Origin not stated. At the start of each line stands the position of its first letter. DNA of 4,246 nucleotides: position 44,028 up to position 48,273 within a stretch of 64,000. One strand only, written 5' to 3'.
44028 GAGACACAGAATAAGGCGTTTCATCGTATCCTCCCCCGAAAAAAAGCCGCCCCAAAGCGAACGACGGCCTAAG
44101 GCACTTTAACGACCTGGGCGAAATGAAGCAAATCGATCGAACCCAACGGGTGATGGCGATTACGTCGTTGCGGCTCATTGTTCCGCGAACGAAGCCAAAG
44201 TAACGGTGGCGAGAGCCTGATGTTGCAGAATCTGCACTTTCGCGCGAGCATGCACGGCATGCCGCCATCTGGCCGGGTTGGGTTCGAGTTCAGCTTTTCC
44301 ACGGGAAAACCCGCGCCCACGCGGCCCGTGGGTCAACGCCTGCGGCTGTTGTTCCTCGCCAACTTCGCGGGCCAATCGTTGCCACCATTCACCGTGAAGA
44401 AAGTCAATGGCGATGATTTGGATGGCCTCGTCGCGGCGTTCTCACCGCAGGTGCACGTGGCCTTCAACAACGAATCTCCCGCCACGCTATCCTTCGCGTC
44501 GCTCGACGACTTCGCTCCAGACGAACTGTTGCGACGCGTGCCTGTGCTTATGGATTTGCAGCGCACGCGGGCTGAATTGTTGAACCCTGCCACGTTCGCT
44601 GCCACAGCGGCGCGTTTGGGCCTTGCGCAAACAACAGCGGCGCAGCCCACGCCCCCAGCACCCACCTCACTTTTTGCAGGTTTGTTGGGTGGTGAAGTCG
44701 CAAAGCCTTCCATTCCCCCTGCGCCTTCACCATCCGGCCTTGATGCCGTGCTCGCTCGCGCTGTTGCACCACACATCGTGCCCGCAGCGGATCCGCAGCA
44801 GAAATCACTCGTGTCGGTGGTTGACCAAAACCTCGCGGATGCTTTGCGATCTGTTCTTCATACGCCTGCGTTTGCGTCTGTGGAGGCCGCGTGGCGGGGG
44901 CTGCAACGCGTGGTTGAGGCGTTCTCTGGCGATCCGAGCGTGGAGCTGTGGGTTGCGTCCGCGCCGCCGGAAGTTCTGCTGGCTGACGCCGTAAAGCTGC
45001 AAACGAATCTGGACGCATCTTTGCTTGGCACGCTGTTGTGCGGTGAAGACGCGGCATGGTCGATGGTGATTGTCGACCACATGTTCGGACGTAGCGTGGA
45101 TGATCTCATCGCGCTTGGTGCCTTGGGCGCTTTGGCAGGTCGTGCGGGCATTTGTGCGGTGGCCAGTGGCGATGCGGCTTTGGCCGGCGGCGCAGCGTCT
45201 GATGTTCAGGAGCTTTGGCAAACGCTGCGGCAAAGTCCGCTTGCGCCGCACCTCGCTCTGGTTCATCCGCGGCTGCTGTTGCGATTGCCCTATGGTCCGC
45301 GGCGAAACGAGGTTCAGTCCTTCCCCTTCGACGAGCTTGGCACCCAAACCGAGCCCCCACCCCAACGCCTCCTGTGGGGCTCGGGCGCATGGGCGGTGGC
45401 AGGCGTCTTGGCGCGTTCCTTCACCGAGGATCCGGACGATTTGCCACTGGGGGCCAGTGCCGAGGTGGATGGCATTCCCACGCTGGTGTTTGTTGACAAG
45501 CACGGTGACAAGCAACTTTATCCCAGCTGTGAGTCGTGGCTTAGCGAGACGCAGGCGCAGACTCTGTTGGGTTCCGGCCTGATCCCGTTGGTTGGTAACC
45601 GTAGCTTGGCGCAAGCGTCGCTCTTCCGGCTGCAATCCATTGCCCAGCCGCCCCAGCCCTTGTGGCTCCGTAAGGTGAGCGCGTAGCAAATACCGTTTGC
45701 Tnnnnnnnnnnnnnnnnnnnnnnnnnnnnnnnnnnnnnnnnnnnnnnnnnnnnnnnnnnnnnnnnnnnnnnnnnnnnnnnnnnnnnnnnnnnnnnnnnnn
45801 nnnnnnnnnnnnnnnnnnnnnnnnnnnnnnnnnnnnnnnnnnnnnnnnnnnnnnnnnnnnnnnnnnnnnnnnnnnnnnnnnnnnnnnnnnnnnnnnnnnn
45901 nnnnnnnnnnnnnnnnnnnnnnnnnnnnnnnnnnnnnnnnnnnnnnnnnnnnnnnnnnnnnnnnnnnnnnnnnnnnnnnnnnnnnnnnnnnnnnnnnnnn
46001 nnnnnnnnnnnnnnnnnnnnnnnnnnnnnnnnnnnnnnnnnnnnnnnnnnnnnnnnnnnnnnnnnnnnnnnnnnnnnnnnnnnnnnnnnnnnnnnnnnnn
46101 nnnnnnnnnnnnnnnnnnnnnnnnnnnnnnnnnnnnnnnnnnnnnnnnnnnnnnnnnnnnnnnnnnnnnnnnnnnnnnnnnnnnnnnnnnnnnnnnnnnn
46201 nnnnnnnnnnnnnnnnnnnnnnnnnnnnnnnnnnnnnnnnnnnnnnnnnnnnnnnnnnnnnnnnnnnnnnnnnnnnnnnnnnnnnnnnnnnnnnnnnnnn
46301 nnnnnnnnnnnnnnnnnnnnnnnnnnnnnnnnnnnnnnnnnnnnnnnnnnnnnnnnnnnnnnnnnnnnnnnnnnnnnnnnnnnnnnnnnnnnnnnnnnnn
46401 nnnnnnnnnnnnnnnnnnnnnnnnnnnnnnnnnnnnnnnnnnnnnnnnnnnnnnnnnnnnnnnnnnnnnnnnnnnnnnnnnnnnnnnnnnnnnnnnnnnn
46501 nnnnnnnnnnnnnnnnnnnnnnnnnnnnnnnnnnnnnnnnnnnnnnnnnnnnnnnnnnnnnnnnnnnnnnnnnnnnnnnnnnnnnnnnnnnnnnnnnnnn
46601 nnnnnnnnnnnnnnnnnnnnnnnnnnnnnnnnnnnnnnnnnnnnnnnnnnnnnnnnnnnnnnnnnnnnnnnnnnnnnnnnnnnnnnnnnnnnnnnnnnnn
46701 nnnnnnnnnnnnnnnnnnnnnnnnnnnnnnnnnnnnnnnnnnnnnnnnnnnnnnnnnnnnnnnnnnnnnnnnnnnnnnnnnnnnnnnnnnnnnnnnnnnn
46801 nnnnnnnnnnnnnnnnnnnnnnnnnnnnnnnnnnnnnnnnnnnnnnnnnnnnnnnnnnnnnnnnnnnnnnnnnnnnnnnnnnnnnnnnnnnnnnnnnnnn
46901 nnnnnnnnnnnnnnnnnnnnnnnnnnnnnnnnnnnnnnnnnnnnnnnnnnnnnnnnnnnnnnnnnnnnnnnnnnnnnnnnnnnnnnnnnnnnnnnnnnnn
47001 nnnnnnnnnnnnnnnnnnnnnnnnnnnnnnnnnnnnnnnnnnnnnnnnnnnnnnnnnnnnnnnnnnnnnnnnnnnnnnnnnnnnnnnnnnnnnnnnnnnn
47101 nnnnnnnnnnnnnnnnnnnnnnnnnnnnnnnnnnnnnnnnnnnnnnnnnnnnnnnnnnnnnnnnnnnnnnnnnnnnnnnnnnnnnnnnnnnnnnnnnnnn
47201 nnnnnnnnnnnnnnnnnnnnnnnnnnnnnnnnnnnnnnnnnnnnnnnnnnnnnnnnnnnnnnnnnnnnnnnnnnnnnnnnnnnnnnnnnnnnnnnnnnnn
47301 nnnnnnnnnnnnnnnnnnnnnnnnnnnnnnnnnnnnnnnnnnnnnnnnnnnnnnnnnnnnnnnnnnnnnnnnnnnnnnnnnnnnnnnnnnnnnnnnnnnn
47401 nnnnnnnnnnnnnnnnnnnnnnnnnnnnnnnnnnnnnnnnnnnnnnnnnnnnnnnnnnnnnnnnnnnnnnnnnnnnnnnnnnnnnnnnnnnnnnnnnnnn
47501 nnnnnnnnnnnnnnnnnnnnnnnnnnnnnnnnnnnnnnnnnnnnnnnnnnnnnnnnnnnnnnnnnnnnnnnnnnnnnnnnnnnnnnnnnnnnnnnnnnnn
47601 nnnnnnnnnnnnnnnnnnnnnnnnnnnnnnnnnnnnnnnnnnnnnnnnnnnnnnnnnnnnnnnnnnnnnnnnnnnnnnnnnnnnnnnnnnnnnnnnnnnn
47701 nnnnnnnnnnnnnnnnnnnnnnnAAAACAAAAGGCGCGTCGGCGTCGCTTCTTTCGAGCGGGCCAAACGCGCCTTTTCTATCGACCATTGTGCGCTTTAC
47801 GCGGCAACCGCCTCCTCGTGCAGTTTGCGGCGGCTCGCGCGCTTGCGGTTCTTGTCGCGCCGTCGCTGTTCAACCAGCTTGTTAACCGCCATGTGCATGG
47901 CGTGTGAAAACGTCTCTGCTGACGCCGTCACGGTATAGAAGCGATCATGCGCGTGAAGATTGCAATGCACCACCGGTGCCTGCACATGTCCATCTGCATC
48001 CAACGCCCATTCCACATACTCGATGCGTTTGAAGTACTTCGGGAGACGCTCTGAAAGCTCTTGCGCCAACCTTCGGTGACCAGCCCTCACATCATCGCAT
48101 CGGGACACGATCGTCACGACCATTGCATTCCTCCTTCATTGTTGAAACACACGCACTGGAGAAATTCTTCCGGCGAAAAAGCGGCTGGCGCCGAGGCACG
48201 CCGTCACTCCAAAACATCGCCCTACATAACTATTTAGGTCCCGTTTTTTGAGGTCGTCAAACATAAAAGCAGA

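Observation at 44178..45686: Single-ORF fusion of T6SS sheath subunits TssB and TssC, lacking the TssC C-terminal region and orphaned from any T6SS locus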

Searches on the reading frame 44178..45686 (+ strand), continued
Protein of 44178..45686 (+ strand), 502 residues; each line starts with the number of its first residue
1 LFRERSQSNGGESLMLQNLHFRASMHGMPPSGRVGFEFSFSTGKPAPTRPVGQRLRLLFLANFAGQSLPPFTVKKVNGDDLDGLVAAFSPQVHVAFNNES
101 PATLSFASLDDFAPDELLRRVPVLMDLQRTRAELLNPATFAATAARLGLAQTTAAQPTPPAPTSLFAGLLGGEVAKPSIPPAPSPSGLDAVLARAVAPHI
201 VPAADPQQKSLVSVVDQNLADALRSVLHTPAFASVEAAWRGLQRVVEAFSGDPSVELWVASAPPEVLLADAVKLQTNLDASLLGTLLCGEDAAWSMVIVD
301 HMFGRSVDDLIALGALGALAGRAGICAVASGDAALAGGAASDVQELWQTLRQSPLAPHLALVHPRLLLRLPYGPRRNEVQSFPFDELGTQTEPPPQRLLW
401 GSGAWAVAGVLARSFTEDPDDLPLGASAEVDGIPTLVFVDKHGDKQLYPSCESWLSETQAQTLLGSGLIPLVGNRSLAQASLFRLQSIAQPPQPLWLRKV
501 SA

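Call 44: get_annotated_region(hit=H9, flank=16000)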
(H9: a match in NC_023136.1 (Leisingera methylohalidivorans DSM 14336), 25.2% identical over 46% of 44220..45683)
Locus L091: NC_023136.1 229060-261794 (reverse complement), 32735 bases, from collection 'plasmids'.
description: Leisingera methylohalidivorans DSM 14336 plasmid unnamed2, complete sequence
organism: Leisingera methylohalidivorans DSM 14336 (NCBI taxid 999552)
taxonomy: Bacteria; Pseudomonadota; Alphaproteobacteria; Rhodobacterales; Roseobacteraceae; Leisingera; Leisingera methylohalidivorans; Leisingera methylohalidivorans DSM 14336
host: -; source: Seawater collected from a tide pool; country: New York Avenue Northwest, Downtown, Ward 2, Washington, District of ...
typing (MOB-suite, as given by PLSDB): mobilizable; replicon rep_cluster_378; relaxase MOBP
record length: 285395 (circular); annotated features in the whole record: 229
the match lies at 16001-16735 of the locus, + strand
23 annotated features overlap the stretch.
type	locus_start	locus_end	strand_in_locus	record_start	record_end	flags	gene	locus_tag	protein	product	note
CDS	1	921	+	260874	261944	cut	tssA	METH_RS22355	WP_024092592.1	type VI secretion system protein TssA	-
CDS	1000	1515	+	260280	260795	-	tssB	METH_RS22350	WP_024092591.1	type VI secretion system contractile sheath small subunit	GO:0033103 - protein secretion by the type VI secretion system [Evidence IEA]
CDS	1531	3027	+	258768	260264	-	tssC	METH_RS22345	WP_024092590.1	type VI secretion system contractile sheath large subunit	GO:0033103 - protein secretion by the type VI secretion system [Evidence IEA]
CDS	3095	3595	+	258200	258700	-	-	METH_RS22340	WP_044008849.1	type VI secretion system tube protein Hcp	-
CDS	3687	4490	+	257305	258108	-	-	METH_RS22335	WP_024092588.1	type VI secretion system accessory protein TagJ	-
CDS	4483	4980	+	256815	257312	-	tssE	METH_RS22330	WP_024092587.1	type VI secretion system baseplate subunit TssE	GO:0033103 - protein secretion by the type VI secretion system [Evidence IEA]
CDS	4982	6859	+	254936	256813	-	tssF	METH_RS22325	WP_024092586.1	type VI secretion system baseplate subunit TssF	GO:0033103 - protein secretion by the type VI secretion system [Evidence IEA]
CDS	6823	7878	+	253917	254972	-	tssG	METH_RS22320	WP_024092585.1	type VI secretion system baseplate subunit TssG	GO:0033103 - protein secretion by the type VI secretion system [Evidence IEA]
CDS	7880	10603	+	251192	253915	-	tssH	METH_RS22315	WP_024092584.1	type VI secretion system ATPase TssH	GO:0033103 - protein secretion by the type VI secretion system [Evidence IEA]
CDS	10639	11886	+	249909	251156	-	-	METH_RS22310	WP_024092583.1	hypothetical protein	-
CDS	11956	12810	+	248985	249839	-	-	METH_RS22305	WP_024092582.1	ion transporter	GO:0034220 - monoatomic ion transmembrane transport [Evidence IEA]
CDS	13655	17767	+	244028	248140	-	-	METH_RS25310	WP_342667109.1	type VI secretion system contractile sheath large subunit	-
CDS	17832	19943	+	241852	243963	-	tssI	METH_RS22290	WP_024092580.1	type VI secretion system tip protein TssI/VgrG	GO:0033103 - protein secretion by the type VI secretion system [Evidence IEA]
CDS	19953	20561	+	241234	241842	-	-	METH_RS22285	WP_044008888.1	hypothetical protein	-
CDS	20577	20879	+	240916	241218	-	-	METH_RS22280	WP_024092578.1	PAAR domain-containing protein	-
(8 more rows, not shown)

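Call 46: search_protein_families(library=pfam, proteins=[L091:13655-17767:+, L034:5892-7628:-, L063:15798-16382:-, L033:1340-2101:-, L040:13523-14665:-, L040:12156-13526:+, L018:3095-4018:-, L052:13789-14910:-, L026:13050-14558:+, L025:2746-3510:-], max_evalue=0.01)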
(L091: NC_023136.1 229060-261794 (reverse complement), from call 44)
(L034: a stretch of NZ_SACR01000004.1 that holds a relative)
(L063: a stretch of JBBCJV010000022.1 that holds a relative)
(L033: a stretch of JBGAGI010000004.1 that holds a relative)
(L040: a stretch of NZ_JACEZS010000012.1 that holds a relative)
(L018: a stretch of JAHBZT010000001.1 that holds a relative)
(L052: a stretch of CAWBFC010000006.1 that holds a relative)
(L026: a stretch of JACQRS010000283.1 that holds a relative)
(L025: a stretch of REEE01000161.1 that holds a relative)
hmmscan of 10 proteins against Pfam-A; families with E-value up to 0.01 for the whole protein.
L091:13655-17767:+ (1370 aa): 2 families
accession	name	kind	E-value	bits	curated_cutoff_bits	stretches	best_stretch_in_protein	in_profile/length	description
PF05943.17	VipB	-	3.1e-40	138.6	27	1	981-1264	5-300/301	EvpB/VC_A0108, tail sheath N-terminal domain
PF05591.17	T6SS_VipA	-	2.1e-06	28.1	24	1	800-895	24-121/155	Type VI secretion system, VipA, VC_A0107 or Hcp2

L034:5892-7628:- (578 aa): 0 families

L063:15798-16382:- (194 aa): 1 family
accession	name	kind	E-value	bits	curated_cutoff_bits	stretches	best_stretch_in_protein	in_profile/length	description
PF13503.11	DUF4123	-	3.3e-28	98.7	25.8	1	39-157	1-119/119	Domain of unknown function (DUF4123)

L033:1340-2101:- (253 aa): 3 families
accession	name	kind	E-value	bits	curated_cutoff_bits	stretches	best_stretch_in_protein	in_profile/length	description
PF13672.11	PP2C_2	-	1.9e-16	60.7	24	1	15-202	9-179/209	Protein phosphatase 2C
PF07228.17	SpoIIE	-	3.4e-12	47.1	25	2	152-239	93-183/192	Stage II sporulation protein E (SpoIIE)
PF00481.26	PP2C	-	0.00045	20.4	20.3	0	189-239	204-254/255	Protein phosphatase 2C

L040:13523-14665:- (380 aa): 1 family
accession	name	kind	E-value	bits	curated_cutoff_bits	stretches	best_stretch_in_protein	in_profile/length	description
PF00990.26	GGDEF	-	5.6e-43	146.9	23.8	1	220-376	2-161/161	Diguanylate cyclase, GGDEF domain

L040:12156-13526:+ (456 aa): 32 families (the best 25 are shown)
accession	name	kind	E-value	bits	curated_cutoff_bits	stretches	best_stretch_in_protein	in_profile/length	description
PF00515.34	TPR_1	-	1.6e-36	123.1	27.8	4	123-156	1-34/34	Tetratricopeptide repeat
PF07719.23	TPR_2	-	5.9e-33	110.7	27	4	123-155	1-33/34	Tetratricopeptide repeat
PF13431.12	TPR_17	-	1.8e-31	106.2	24.4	4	79-110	3-34/34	Tetratricopeptide repeat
PF13181.12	TPR_8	-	1.2e-27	94.1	25.7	2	123-154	1-32/34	Tetratricopeptide repeat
PF13414.12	TPR_11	-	1.2e-26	92.5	26.8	3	133-171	4-42/42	TPR repeat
PF14559.12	TPR_19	-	1.7e-24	86.4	25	5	67-126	3-61/68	Tetratricopeptide repeat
PF13432.12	TPR_16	-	9.5e-23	80.7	32.7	3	95-155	3-63/65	Tetratricopeptide repeat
PF13424.12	TPR_12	-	4.5e-22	78.5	30.1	4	55-120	3-76/77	Tetratricopeptide repeat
PF13428.12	TPR_14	-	3.8e-21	73.9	23.5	3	125-164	3-42/44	Tetratricopeptide repeat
PF13176.12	TPR_7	-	1.6e-17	62.4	27.9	0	125-154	1-32/36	Tetratricopeptide repeat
PF23914.1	TPR_CcmH_CycH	-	2.8e-14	53.7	42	2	45-153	40-151/158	Cytochrome c-type biogenesis protein H TPR domain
PF13489.12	Methyltransf_23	-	5.7e-13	49.4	27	1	269-425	4-162/164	Methyltransferase domain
PF13374.12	TPR_10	-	8e-13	48.4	27.5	1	123-152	2-31/42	Tetratricopeptide repeat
PF08242.18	Methyltransf_12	-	3.5e-12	47.4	30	1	292-382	1-98/98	Methyltransferase domain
PF24575.1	TPR_Slam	-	3.7e-11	43.8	35.2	1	130-176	54-100/104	Surface lipoprotein assembly modifier, N-terminal TPR repeats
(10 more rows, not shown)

L018:3095-4018:- (307 aa): 0 families

L052:13789-14910:- (373 aa): 0 families

L026:13050-14558:+ (502 aa): 13 families
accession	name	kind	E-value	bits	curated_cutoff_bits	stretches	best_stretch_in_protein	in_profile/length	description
PF05175.20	MTS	-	2.5e-15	57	23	1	157-275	31-141/170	Methyltransferase small domain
PF25004.1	DUF7782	-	2.8e-11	44.2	27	1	385-497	4-120/120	Domain of unknown function (DUF7782)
PF23186.1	DUF7059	-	2.6e-09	37.6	27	1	30-112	1-83/85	Domain of unknown function (DUF7059)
PF13847.12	Methyltransf_31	-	1.9e-08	34.6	27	1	161-272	7-109/145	Methyltransferase domain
PF13649.12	Methyltransf_25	-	1.9e-06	28.9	27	1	162-234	2-76/97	Methyltransferase domain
PF08241.18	Methyltransf_11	-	1.7e-05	25.8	21.2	1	162-229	1-67/95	Methyltransferase domain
PF06325.19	PrmA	-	8e-05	22.7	22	1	156-229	160-233/296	Ribosomal protein L11 methyltransferase (PrmA)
PF09445.16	Methyltransf_15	-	0.00025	21.1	22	1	159-231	2-80/165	RNA cap guanine-N2 methyltransferase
PF03848.20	TehB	-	0.00031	20.7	20.4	1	152-229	26-102/193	Tellurite resistance protein TehB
PF02475.24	TRM5-TYW2_MTfase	-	0.00068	20.1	28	1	160-229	39-111/164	TRM5/TYW2 methyltransferase domain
PF03602.21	Cons_hypoth95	-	0.00076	19.6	24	1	160-232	44-123/182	Conserved hypothetical protein 95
PF10294.15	Methyltransf_16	-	0.0024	18.1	21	1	160-203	49-93/174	Lysine methyltransferase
PF08242.18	Methyltransf_12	-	0.0077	17.4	30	0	162-229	1-72/98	Methyltransferase domain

L025:2746-3510:- (254 aa): 0 families

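Call 48: search_dna_similar(query=L004:12055-13554:+, collection=plasmids, mode=protein, max_rows=40, rows=spread, max_evalue=1e-10)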
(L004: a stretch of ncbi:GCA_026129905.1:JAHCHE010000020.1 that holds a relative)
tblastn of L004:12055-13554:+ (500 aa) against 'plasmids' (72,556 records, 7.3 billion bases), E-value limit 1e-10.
Records with a match: 583; places in all: 703; records where one place covers at least 80% of the query: 576.
Best place of each record, by identity: 60-80% 99; <60% 484.
By first word of the organism name: Ralstonia 126; Rhizobium 94; Escherichia 79; Campylobacter 38; Cronobacter 21; Leisingera 18; Pantoea 15; Vibrio 15; Burkholderia 14; Enterobacter 13; and 56 more.
By predicted mobility (MOB-suite, as given by PLSDB): non-mobilizable 281; conjugative 164; mobilizable 138.
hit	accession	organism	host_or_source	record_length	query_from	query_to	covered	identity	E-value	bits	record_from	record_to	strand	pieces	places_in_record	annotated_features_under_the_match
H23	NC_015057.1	Granulicella tundricola MP5ACTX9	-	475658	25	499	95%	69.3%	0e+0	647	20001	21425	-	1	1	tssC: type VI secretion system contractile sheath large subunit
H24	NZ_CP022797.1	Ralstonia solanacearum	Solanum tuberosum,single cell,Potato ...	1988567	25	495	94%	60.4%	0e+0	595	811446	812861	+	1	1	none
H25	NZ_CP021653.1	Ralstonia solanacearum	Solanum lycopersicum,Tomato with ...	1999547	25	495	94%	60.2%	0e+0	590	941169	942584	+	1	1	none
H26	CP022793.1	Ralstonia solanacearum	Solanum tuberosum,single cell,Potato ...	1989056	25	495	94%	60.2%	0e+0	588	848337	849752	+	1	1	type VI secretion system contractile sheath large subunit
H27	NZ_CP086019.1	Ralstonia sp. RS642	sunflower,cell culture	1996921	25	495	94%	60.2%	0e+0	588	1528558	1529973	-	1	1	none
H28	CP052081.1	Ralstonia solanacearum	tomato,cell culture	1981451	25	495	94%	60.2%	0e+0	588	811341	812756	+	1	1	none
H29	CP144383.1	Ralstonia solanacearum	tobacco,whole organism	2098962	25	495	94%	60.2%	0e+0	588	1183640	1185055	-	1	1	impC: type VI secretion system contractile sheath large subunit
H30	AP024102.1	Ralstonia solanacearum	-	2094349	25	495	94%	60.0%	0e+0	587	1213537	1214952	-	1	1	hypothetical protein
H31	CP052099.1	Ralstonia solanacearum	tomato,cell culture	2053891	25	495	94%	60.0%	0e+0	587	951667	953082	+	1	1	tssC: type VI secretion system contractile sheath large subunit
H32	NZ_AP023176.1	Paraburkholderia largidicola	Physopelta gutta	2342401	25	498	95%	59.2%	0e+0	578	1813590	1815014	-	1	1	none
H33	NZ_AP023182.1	Paraburkholderia sp. PGU19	Physopelta gutta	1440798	25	495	94%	56.0%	2e-168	534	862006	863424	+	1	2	record has no annotation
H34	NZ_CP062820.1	Escherichia coli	Sus scrofa domesticus,feces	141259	27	496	94%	54.6%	1e-158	506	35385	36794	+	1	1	tssC: type VI secretion system contractile sheath large subunit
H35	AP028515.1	Serratia marcescens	-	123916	26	498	95%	54.1%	5e-162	515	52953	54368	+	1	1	type VI secretion protein EvpB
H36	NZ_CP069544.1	Escherichia coli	Homo sapiens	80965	27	497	94%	53.0%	3e-158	504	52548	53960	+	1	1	tssC: type VI secretion system contractile sheath large subunit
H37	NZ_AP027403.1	Escherichia coli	Sus scrofa,cell culture,feces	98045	27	497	94%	53.0%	1e-156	500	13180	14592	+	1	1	tssC: type VI secretion system contractile sheath large subunit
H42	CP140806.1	Rhizobium johnstonii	Trifolium pratense,whole organism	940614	44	496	91%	52.5%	2e-148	476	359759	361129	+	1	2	tssC: type VI secretion system contractile sheath large subunit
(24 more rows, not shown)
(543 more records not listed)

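Call 49: get_annotated_region(hit=H42, flank=5000)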
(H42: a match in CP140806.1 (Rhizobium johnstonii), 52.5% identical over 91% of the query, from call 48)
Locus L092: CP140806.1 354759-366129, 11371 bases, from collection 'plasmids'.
description: Rhizobium johnstonii strain TP60 plasmid pRlX5, complete sequence
organism: Rhizobium johnstonii (NCBI taxid 3019933)
taxonomy: Bacteria; Pseudomonadota; Alphaproteobacteria; Hyphomicrobiales; Rhizobiaceae; Rhizobium; Rhizobium johnstonii
host: -; source: Trifolium pratense,whole organism; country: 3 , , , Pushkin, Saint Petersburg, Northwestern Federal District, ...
typing (MOB-suite, as given by PLSDB): non-mobilizable
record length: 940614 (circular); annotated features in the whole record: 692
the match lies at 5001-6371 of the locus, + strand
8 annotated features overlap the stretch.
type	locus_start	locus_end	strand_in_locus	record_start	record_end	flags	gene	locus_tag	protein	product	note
CDS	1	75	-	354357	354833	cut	-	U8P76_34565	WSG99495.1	type VI secretion system tube protein Hcp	-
CDS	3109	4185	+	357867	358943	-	tssA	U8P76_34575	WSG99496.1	type VI secretion system protein TssA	-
CDS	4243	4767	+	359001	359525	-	tssB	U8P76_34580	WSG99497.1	type VI secretion system contractile sheath small subunit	-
CDS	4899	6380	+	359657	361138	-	tssC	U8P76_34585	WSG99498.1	type VI secretion system contractile sheath large subunit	-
CDS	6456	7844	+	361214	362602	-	tssC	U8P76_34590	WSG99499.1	type VI secretion system contractile sheath large subunit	-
CDS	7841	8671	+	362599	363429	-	-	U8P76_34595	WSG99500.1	type VI secretion system accessory protein TagJ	-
CDS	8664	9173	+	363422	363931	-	tssE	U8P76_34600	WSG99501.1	type VI secretion system baseplate subunit TssE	-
CDS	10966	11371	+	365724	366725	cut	tssG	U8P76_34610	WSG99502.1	type VI secretion system baseplate subunit TssG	-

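Call 50: search_protein_families(library=pfam, proteins=[L092:6456-7844:+], max_evalue=0.001)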
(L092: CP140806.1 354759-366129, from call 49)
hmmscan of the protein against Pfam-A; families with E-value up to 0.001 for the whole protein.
L092:6456-7844:+ (462 aa): 2 families
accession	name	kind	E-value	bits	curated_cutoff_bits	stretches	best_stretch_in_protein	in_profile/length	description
PF05943.17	VipB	-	9e-102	340.6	27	1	12-323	1-301/301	EvpB/VC_A0108, tail sheath N-terminal domain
PF18945.5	VipB_2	-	2.5e-38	131.2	27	1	333-442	2-111/112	EvpB/VC_A0108, tail sheath gpW/gp25-like domain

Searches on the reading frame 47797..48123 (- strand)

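Call 58: search_protein_families(library=pfam, proteins=[window:47797-48123:-], max_evalue=0.001)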
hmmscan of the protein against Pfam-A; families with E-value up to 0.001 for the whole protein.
window:47797-48123:- (108 aa): 1 family
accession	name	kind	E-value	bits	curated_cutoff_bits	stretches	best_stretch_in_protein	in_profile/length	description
PF02482.25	Ribosomal_S30AE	-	0.00076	20.6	23.7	1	12-94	10-87/88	Sigma 54 modulation protein / S30EA ribosomal protein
